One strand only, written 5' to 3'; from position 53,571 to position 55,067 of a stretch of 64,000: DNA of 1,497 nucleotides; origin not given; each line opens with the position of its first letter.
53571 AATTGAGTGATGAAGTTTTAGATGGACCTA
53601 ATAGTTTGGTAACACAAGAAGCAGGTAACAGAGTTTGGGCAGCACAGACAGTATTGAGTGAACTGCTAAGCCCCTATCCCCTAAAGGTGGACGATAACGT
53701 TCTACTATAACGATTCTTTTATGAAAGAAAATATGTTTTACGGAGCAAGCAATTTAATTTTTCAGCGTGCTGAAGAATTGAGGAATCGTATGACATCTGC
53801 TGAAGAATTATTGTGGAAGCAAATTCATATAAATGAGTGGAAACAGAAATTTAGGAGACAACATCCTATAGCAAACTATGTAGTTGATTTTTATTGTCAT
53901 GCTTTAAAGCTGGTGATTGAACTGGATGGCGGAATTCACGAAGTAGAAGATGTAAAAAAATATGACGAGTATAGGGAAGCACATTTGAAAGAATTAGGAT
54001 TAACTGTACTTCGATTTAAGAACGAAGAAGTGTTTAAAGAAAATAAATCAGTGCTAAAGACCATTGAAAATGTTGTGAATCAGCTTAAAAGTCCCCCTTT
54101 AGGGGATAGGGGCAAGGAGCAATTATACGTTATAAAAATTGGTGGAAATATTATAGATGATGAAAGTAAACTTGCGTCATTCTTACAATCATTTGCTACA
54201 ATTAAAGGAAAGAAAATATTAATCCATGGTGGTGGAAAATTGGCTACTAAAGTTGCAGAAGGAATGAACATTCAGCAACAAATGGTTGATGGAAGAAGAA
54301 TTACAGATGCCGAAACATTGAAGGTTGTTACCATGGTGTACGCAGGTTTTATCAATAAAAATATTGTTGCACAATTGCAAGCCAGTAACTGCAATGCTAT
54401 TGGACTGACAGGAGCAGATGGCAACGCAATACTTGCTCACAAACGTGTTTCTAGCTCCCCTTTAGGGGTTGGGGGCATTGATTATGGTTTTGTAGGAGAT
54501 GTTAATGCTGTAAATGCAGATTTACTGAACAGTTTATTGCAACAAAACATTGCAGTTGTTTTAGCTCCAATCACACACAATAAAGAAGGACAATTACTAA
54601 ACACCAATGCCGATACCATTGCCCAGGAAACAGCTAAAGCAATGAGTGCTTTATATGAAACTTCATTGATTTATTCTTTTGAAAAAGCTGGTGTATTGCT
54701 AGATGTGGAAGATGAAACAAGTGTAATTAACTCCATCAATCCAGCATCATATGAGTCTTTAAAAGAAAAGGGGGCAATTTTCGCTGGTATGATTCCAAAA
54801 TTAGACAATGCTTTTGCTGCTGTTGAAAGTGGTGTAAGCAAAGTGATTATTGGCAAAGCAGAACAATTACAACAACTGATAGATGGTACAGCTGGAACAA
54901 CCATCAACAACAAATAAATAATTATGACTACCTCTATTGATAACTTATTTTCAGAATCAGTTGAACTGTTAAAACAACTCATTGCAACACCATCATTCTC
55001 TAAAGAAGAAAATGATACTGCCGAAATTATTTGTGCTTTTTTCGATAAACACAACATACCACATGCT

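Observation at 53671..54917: DUF559 endonuclease-like cassette with 21-nt terminal inverted repeats, translationally fused to acetylglutamate kinase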

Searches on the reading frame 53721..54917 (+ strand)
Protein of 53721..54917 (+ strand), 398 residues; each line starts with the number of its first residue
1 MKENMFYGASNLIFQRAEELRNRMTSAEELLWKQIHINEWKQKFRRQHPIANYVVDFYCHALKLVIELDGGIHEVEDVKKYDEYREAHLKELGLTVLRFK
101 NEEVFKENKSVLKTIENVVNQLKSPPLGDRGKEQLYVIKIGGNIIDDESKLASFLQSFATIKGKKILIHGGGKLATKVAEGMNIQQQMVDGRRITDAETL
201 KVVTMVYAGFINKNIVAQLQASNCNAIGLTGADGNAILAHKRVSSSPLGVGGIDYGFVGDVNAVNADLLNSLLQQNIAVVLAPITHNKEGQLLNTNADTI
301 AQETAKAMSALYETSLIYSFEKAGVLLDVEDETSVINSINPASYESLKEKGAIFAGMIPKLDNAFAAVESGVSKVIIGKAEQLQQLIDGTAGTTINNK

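Call 4: search_protein_families(library=pfam, proteins=[window:53721-54917:+], max_evalue=0.01)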
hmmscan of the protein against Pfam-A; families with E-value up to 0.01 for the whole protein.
window:53721-54917:+ (398 aa): 4 families
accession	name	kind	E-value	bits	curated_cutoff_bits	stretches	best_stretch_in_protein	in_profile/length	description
PF00696.33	AA_kinase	-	5.1e-36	125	24.9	1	135-378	2-233/234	Amino acid kinase family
PF04480.18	DUF559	-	2.9e-31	108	20.6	1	15-119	5-108/109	Protein of unknown function (DUF559)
PF18741.7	MTES_1575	-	4e-05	24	38.2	1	37-117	9-94/96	REase_MTES_1575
PF10881.14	DUF2726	-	0.0008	19.6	24.7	1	50-106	54-115/126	Protein of unknown function (DUF2726)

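Call 11: find_homologous_proteins(query=window:53721-54917:+)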
Query window:53721-54917:+ (398 aa): 8000 proteins with E <= 0.001 among 8000 candidates; the best 120 are listed.
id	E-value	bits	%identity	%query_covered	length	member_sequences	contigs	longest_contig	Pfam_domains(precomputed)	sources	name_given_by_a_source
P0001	9.4e-225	764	89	100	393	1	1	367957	PF00696.34,PF04480.19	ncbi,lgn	-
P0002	3.3e-223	759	89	100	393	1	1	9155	PF00696.34,PF04480.19,PF18741.8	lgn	-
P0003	1.5e-219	747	86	100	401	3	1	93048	PF00696.34,PF04480.19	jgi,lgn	jgi:acetylglutamate kinase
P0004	6.7e-219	744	87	100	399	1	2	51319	PF00696.34,PF04480.19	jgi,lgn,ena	jgi:acetylglutamate kinase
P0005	9.4e-219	744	87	100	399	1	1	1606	PF00696.34,PF04480.19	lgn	-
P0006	1.5e-216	737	85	100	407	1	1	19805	PF00696.34,PF04480.19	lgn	-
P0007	2.9e-216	736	86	100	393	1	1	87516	PF00696.34,PF04480.19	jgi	-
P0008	4.7e-216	735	85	100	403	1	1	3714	PF00696.34,PF04480.19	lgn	-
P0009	7.0e-214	728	86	100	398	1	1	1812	PF00696.34,PF04480.19,PF18741.8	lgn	-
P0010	9.0e-213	724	83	100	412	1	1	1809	PF00696.34,PF04480.19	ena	-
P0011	4.3e-210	715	81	100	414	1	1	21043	PF00696.34,PF04480.19,PF18741.8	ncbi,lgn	-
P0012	8.7e-205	698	82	99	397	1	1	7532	PF00696.34,PF04480.19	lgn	-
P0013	2.5e-200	683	80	99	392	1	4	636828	PF00696.34,PF04480.19,PF18741.8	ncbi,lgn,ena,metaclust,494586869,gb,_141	metaclust:\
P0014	9.8e-190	648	76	99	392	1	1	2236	PF00696.34,PF04480.19,PF18741.8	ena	-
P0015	3.9e-189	646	75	99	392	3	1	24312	PF00696.34,PF04480.19,PF18741.8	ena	-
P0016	6.3e-189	646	75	100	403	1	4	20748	PF00696.34,PF04480.19,PF18741.8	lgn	-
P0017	3.5e-186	637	72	100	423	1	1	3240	PF00696.34,PF04480.19,PF18741.8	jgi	jgi:acetylglutamate kinase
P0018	1.2e-185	635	74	99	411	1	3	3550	PF00696.34,PF04480.19,PF18741.8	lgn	-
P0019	9.8e-185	632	73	100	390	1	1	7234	PF00696.34,PF04480.19,PF18741.8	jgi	jgi:acetylglutamate kinase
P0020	1.3e-182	625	73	99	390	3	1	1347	PF00696.34,PF04480.19,PF18741.8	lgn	-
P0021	1.5e-182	625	72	100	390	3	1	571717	PF00696.34,PF04480.19,PF18741.8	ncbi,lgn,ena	-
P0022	2.7e-182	624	71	99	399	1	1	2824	PF00696.34,PF04480.19,PF18741.8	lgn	-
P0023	2.8e-182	624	72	99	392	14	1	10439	PF00696.34,PF04480.19,PF18741.8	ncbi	-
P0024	2.4e-181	621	70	100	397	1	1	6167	PF00696.34,PF04480.19,PF18741.8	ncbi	ncbi:MAG: acetylglutamate kinase [Chitinophagaceae bacterium]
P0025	6.5e-181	619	72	100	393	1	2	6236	PF00696.34,PF04480.19,PF18741.8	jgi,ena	-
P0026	7.9e-181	619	72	99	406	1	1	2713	PF00696.34,PF04480.19,PF18741.8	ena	-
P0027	1.0e-180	619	71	100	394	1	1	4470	PF00696.34,PF04480.19,PF18741.8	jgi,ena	-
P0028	1.5e-180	618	71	100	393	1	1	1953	PF00696.34,PF04480.19,PF18741.8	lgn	-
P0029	3.5e-180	617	100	74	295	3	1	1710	PF00696.34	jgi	jgi:acetylglutamate kinase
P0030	5.2e-180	616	72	99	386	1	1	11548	PF00696.34,PF04480.19,PF18741.8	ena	-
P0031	1.0e-179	616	72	100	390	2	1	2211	PF00696.34,PF04480.19,PF18741.8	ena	-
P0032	1.5e-179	615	71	100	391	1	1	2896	PF00696.34,PF04480.19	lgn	-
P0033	1.9e-179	615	71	99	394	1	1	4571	PF00696.34,PF04480.19,PF18741.8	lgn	-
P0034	2.2e-179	614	71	99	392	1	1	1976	PF00696.34,PF04480.19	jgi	jgi:acetylglutamate kinase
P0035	2.4e-179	614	71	100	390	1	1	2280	PF00696.34,PF04480.19,PF18741.8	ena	-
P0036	6.1e-179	613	69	100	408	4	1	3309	PF00696.34,PF04480.19,PF18741.8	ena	-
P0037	1.9e-178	611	71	99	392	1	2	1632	PF00696.34,PF04480.19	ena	-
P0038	2.5e-178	611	70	100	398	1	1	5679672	PF00696.34,PF04480.19,PF18741.8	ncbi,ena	-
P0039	2.8e-178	611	70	100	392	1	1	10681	PF00696.34,PF04480.19,PF18741.8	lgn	-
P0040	6.0e-178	610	71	99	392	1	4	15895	PF00696.34,PF04480.19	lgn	-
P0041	7.2e-178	609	71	99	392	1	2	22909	PF00696.34,PF04480.19,PF18741.8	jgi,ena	-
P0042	8.5e-178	609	72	99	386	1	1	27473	PF00696.34,PF04480.19,PF18741.8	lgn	-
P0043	8.9e-178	609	71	100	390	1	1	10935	PF00696.34,PF04480.19,PF18741.8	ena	-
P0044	9.3e-178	609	71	99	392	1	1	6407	PF00696.34,PF04480.19,PF18741.8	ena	-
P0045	1.1e-177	609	70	99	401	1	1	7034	PF00696.34,PF04480.19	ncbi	-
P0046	1.5e-177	608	71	98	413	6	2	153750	PF00696.34,PF04480.19,PF18741.8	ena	-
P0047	1.7e-177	608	70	99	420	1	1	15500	PF00696.34,PF04480.19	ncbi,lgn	-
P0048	2.0e-177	608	71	99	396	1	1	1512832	PF00696.34,PF04480.19,PF18741.8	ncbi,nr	ncbi:MAG: acetylglutamate kinase [Chitinophagaceae bacterium]|nr:acetylglutamate kinase [Chitinophag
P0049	3.3e-177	607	70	100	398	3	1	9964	PF00696.34,PF04480.19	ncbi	-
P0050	3.5e-177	607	71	98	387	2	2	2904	PF00696.34,PF04480.19,PF18741.8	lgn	-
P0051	4.3e-177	607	69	100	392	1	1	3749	PF00696.34,PF04480.19,PF18741.8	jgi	jgi:acetylglutamate kinase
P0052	4.5e-177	607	71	100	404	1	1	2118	PF00696.34,PF04480.19,PF18741.8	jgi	jgi:acetylglutamate kinase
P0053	1.1e-176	606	70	100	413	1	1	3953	PF00696.34,PF04480.19,PF18741.8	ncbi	-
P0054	1.2e-176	605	71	99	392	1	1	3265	PF00696.34,PF04480.19,PF18741.8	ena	-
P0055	1.4e-176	605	71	99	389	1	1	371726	PF00696.34,PF04480.19,PF18741.8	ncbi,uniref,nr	ncbi:acetylglutamate kinase [Flavisolibacter nicotianae]|uniref:acetylglutamate kinase n=1 Tax=Flavi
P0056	3.0e-176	604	69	99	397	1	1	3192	PF00696.34,PF04480.19,PF18741.8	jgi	jgi:acetylglutamate kinase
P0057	3.7e-176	604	70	99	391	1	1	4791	PF00696.34,PF04480.19,PF18741.8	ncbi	-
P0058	4.6e-176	603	71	99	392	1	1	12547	PF00696.34,PF04480.19,PF18741.8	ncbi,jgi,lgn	-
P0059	5.4e-176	603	70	100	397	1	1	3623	PF00696.34,PF04480.19,PF18741.8,PF10881.15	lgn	-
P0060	6.0e-176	603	71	99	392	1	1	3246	PF00696.34,PF04480.19,PF18741.8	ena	-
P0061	6.1e-176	603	69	99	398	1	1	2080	PF00696.34,PF04480.19,PF18741.8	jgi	jgi:acetylglutamate kinase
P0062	6.7e-176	603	70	100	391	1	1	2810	PF00696.34,PF04480.19,PF18741.8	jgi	-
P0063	7.3e-176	603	70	100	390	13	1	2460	PF00696.34,PF04480.19,PF18741.8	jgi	-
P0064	8.0e-176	603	70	100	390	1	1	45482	PF00696.34,PF04480.19,PF18741.8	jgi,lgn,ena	-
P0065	9.4e-176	602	69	100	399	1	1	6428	PF00696.34,PF04480.19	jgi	jgi:acetylglutamate kinase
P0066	1.2e-175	602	71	100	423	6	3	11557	PF00696.34,PF04480.19,PF18741.8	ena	-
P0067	1.3e-175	602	69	100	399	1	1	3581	PF00696.34,PF04480.19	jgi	jgi:acetylglutamate kinase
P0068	1.4e-175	602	70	100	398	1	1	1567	PF00696.34,PF04480.19,PF18741.8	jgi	-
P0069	2.4e-175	601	70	100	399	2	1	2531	PF00696.34,PF04480.19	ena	-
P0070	3.3e-175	601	69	99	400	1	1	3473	PF00696.34,PF04480.19,PF18741.8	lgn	-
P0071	3.8e-175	600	71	100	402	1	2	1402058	PF00696.34,PF04480.19,PF18741.8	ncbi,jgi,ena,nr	ncbi:MAG: acetylglutamate kinase [Chitinophagaceae bacterium]|nr:acetylglutamate kinase [Chitinophag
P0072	3.9e-175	600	68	100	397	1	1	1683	PF00696.34,PF04480.19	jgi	-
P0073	4.4e-175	600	70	99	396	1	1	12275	PF00696.34,PF04480.19,PF18741.8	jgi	jgi:acetylglutamate kinase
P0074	5.8e-175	600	70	100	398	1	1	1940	PF00696.34,PF04480.19,PF18741.8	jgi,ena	-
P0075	6.4e-175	600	70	100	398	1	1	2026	PF00696.34,PF04480.19,PF18741.8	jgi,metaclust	metaclust:\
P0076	6.9e-175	600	69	100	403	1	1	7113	PF00696.34,PF04480.19,PF18741.8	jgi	-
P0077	7.7e-175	599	69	100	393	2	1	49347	PF00696.34,PF04480.19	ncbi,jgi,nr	ncbi:MAG: acetylglutamate kinase [Bacteroidota bacterium]|nr:acetylglutamate kinase [Bacteroidota ba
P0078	7.9e-175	599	67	99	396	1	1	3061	PF00696.34,PF04480.19,PF18741.8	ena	-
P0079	1.0e-174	599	71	99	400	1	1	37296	PF00696.34,PF04480.19,PF18741.8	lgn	-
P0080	1.3e-174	599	68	99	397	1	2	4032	PF00696.34,PF04480.19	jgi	jgi:acetylglutamate kinase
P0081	1.5e-174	599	69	100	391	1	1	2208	PF00696.34,PF04480.19,PF18741.8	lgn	-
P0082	1.6e-174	598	66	99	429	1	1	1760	PF00696.34,PF04480.19,PF18741.8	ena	-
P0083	1.7e-174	598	69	99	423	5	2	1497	PF00696.34,PF04480.19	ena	-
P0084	1.7e-174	598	67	99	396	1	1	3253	PF00696.34,PF04480.19,PF18741.8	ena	-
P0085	2.1e-174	598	70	99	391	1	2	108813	PF00696.34,PF04480.19,PF18741.8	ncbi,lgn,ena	-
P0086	4.4e-174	597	71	100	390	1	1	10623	PF00696.34,PF04480.19,PF18741.8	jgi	-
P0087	4.7e-174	597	69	100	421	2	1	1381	PF00696.34,PF04480.19,PF18741.8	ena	-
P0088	4.7e-174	597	69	100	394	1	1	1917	PF00696.34,PF04480.19,PF18741.8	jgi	jgi:acetylglutamate kinase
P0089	5.1e-174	597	69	100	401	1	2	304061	PF00696.34,PF04480.19,PF18741.8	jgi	jgi:acetylglutamate kinase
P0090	5.6e-174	597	69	99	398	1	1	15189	PF00696.34,PF04480.19,PF18741.8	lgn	-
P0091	5.8e-174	597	69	100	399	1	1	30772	PF00696.34,PF04480.19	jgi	-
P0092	7.0e-174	596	70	99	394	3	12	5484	PF00696.34,PF04480.19,PF18741.8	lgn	-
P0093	8.9e-174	596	69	100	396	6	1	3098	PF00696.34,PF04480.19,PF18741.8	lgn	-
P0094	1.2e-173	596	69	99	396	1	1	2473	PF00696.34,PF04480.19,PF18741.8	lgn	-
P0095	1.3e-173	595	69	99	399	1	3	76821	PF00696.34,PF04480.19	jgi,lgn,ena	-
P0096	1.8e-173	595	65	100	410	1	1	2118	PF00696.34,PF04480.19,PF18741.8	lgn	-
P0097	1.8e-173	595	69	100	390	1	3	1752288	PF00696.34,PF04480.19,PF18741.8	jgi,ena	jgi:acetylglutamate kinase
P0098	1.9e-173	595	68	100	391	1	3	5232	PF00696.34,PF04480.19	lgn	-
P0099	2.0e-173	595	69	100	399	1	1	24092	PF00696.34,PF04480.19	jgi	-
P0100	2.1e-173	595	68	99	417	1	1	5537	PF00696.34,PF04480.19,PF18741.8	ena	-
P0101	2.7e-173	594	68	99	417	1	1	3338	PF00696.34,PF04480.19,PF18741.8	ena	-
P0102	2.9e-173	594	69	99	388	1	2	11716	PF00696.34,PF04480.19,PF18741.8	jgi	-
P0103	3.4e-173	594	68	100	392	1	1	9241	PF00696.34,PF04480.19,PF18741.8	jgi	jgi:acetylglutamate kinase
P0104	3.9e-173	594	67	100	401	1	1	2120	PF00696.34,PF04480.19,PF18741.8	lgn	-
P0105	4.3e-173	594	68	98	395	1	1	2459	PF00696.34,PF04480.19,PF18741.8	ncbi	-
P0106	4.4e-173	594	69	99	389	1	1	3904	PF00696.34,PF04480.19,PF18741.8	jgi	jgi:acetylglutamate kinase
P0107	4.5e-173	594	70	100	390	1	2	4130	PF00696.34,PF04480.19,PF18741.8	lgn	-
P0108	4.6e-173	594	69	99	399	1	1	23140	PF00696.34,PF04480.19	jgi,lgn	-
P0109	7.3e-173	593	67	99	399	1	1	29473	PF00696.34,PF04480.19,PF18741.8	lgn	-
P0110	8.7e-173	593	69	100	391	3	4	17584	PF00696.34,PF04480.19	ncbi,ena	-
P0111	1.1e-172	592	68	100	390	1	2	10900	PF00696.34,PF04480.19,PF18741.8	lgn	-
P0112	1.1e-172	592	69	99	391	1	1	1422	PF00696.34,PF04480.19,PF18741.8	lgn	-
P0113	1.2e-172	592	68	100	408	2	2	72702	PF00696.34,PF04480.19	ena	-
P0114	1.2e-172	592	69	100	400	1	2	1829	PF00696.34,PF04480.19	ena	-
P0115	1.3e-172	592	68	99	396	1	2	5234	PF00696.34,PF04480.19,PF18741.8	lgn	-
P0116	1.3e-172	592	67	99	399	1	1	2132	PF00696.34,PF04480.19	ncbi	-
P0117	1.5e-172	592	66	99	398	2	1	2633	PF00696.34,PF04480.19,PF18741.8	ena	-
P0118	1.6e-172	592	70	99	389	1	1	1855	PF00696.34,PF04480.19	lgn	-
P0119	1.7e-172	592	70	100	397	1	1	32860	PF00696.34,PF04480.19,PF18741.8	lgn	-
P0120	1.9e-172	592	70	100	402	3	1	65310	PF00696.34,PF04480.19,PF18741.8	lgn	-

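Call 14: find_related_loci(query=A1, collection=genome_contigs, flank=4000)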
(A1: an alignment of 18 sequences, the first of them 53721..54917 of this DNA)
Query A1 (398 aa) in genome_contigs; peptide patterns used: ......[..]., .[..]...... (x = any residue, [..] = any of these).
600 stretches matched a pattern (row limit reached: there are more); 568 encode a relative of the query (tblastn E <= 1e-3); the best 80 are kept; 80 distinct loci.
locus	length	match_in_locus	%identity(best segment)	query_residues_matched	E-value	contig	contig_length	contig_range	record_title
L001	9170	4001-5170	72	1-398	0e+0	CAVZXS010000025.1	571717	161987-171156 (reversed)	MAG: uncultured Bacteroidetes bacterium isolate MFD04651.bin.1.29 genome assembly, contig: contig_3417, whole genome sho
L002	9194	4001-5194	70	1-398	0e+0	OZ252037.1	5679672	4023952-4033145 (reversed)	MAG: Flavisolibacter sp. isolate 76ae5774-17f9-4149-863b-b63760e08cf3 genome assembly, chromosome: 1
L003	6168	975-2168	70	1-395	0e+0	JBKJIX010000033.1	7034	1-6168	MAG: Chitinophagaceae bacterium isolate ant_bin.181 S1Ck117_3928784_flag_0_multi_18.9740_len_7034, whole genome shotgun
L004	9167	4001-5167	70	1-395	0e+0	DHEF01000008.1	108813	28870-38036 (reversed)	MAG TPA_asm: Chitinophagaceae bacterium UBA4857 UBA4857_contig_682, whole genome shotgun sequence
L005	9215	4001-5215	68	1-398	0e+0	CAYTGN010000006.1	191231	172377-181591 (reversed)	MAG TPA_asm: uncultured Chitinophaga sp. isolate SRP329715_co2_385 genome assembly, contig: NODE_120_length_191231_cov_1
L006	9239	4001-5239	64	1-398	2e-176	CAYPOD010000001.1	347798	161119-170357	MAG TPA_asm: uncultured Chitinophaga sp. isolate SRP329715_co2_61 genome assembly, contig: NODE_35_length_347798_cov_12.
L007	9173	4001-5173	65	1-397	2e-176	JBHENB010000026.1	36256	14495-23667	MAG: Chitinophagaceae bacterium isolate S4_bin.27.strict S4_NODE_26, whole genome shotgun sequence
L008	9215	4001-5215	66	1-397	1e-174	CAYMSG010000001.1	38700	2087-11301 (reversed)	MAG TPA_asm: uncultured Chitinophagaceae bacterium isolate SRP323723_co1_41 genome assembly, contig: NODE_852_length_387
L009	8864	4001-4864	74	109-398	2e-138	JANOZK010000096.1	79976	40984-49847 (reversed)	MAG: Chitinophagaceae bacterium isolate VAR_79_metabat_475 VAR_79_k141_303066, whole genome shotgun sequence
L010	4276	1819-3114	53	3-395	7e-139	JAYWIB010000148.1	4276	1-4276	MAG: Chitinophagaceae bacterium isolate GLR81_GL56_UP_2_concoct_25_sub GLR81_GL56_UP_2_concoct_25_sub_147, whole genome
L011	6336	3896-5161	53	4-395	8e-136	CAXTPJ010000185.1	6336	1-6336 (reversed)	MAG TPA_asm: uncultured Ferruginibacter sp. isolate public_SRR11456917_metawrap_bin.1 genome assembly, contig: public_SR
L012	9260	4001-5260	51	4-395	8e-132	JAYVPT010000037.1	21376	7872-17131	MAG: Ferruginibacter sp. isolate GL72_DN_metabinner_8 GL72_DN_metabinner_8_36, whole genome shotgun sequence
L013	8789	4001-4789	76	133-395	5e-129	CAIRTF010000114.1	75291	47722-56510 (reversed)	MAG: uncultured Chitinophagaceae bacterium isolate VK_bin-2746 genome assembly, contig: bin-2746:114/217, whole genome s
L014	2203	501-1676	53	4-383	3e-136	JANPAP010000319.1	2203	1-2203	MAG: Chitinophagaceae bacterium isolate VAR_79_metabat_19 VAR_79_k141_3773222, whole genome shotgun sequence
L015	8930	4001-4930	64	94-398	1e-127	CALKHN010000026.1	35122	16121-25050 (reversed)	MAG TPA_asm: uncultured Sphingobacteriales bacterium isolate SRR3997478_bin.92_CONCOCT_v1.1_MAG genome assembly, contig:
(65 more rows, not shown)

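Call 23: search_protein_families(library=ncbifam, proteins=[window:53721-54917:+], max_evalue=0.01)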
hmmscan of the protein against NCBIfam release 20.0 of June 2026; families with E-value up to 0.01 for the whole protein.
window:53721-54917:+ (398 aa): 14 families
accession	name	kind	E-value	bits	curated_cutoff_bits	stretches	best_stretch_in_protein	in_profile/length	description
TIGR00761.1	argB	equivalog_domain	7.4e-58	195.8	151.3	1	136-377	2-231/231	acetylglutamate kinase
NF010659.0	PRK14058.1-1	equivalog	1.6e-34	119.2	223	1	136-389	2-258/267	[LysW]-aminoadipate kinase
NF010662.0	PRK14058.1-4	equivalog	3.3e-34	118.2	194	1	136-383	2-247/264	[LysW]-aminoadipate/[LysW]-glutamate kinase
NF010661.0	PRK14058.1-3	equivalog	9.2e-27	93.8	251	1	137-393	4-268/283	acetylglutamate/acetylaminoadipate kinase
NF003387.0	PRK04531.1-2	equivalog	4e-23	81.6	426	1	130-365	33-252/441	acetylglutamate kinase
NF003641.0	PRK05279.1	equivalog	1.3e-20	73.7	344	1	129-377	21-266/441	amino-acid N-acetyltransferase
NF007294.0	PRK09767.1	equivalog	4.9e-20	71.8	218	1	15-121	7-112/117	DUF559 domain-containing protein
TIGR01890.1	N-Ac-Glu-synth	equivalog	4.2e-18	65.5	202.85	1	132-377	16-254/429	amino-acid N-acetyltransferase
NF003386.0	PRK04531.1-1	equivalog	7.6e-16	58.1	417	1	134-362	42-254/442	acetylglutamate kinase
NF010660.0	PRK14058.1-2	equivalog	4.2e-14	53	241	1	136-378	2-240/249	[LysW]-aminoadipate/[LysW]-glutamate kinase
NF009008.0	PRK12354.1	subfamily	0.00022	20.5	361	1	313-397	218-300/308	carbamate kinase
TIGR00746.1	arcC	equivalog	0.00026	20.1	358.25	1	333-396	244-308/309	carbamate kinase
NF009007.0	PRK12352.1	subfamily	0.00079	18.4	266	1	334-396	251-314/316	carbamate kinase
NF040622.1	MfnE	equivalog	0.0013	18.4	300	1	135-180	1-47/211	[5-(aminomethyl)furan-3-yl]methyl phosphate kinase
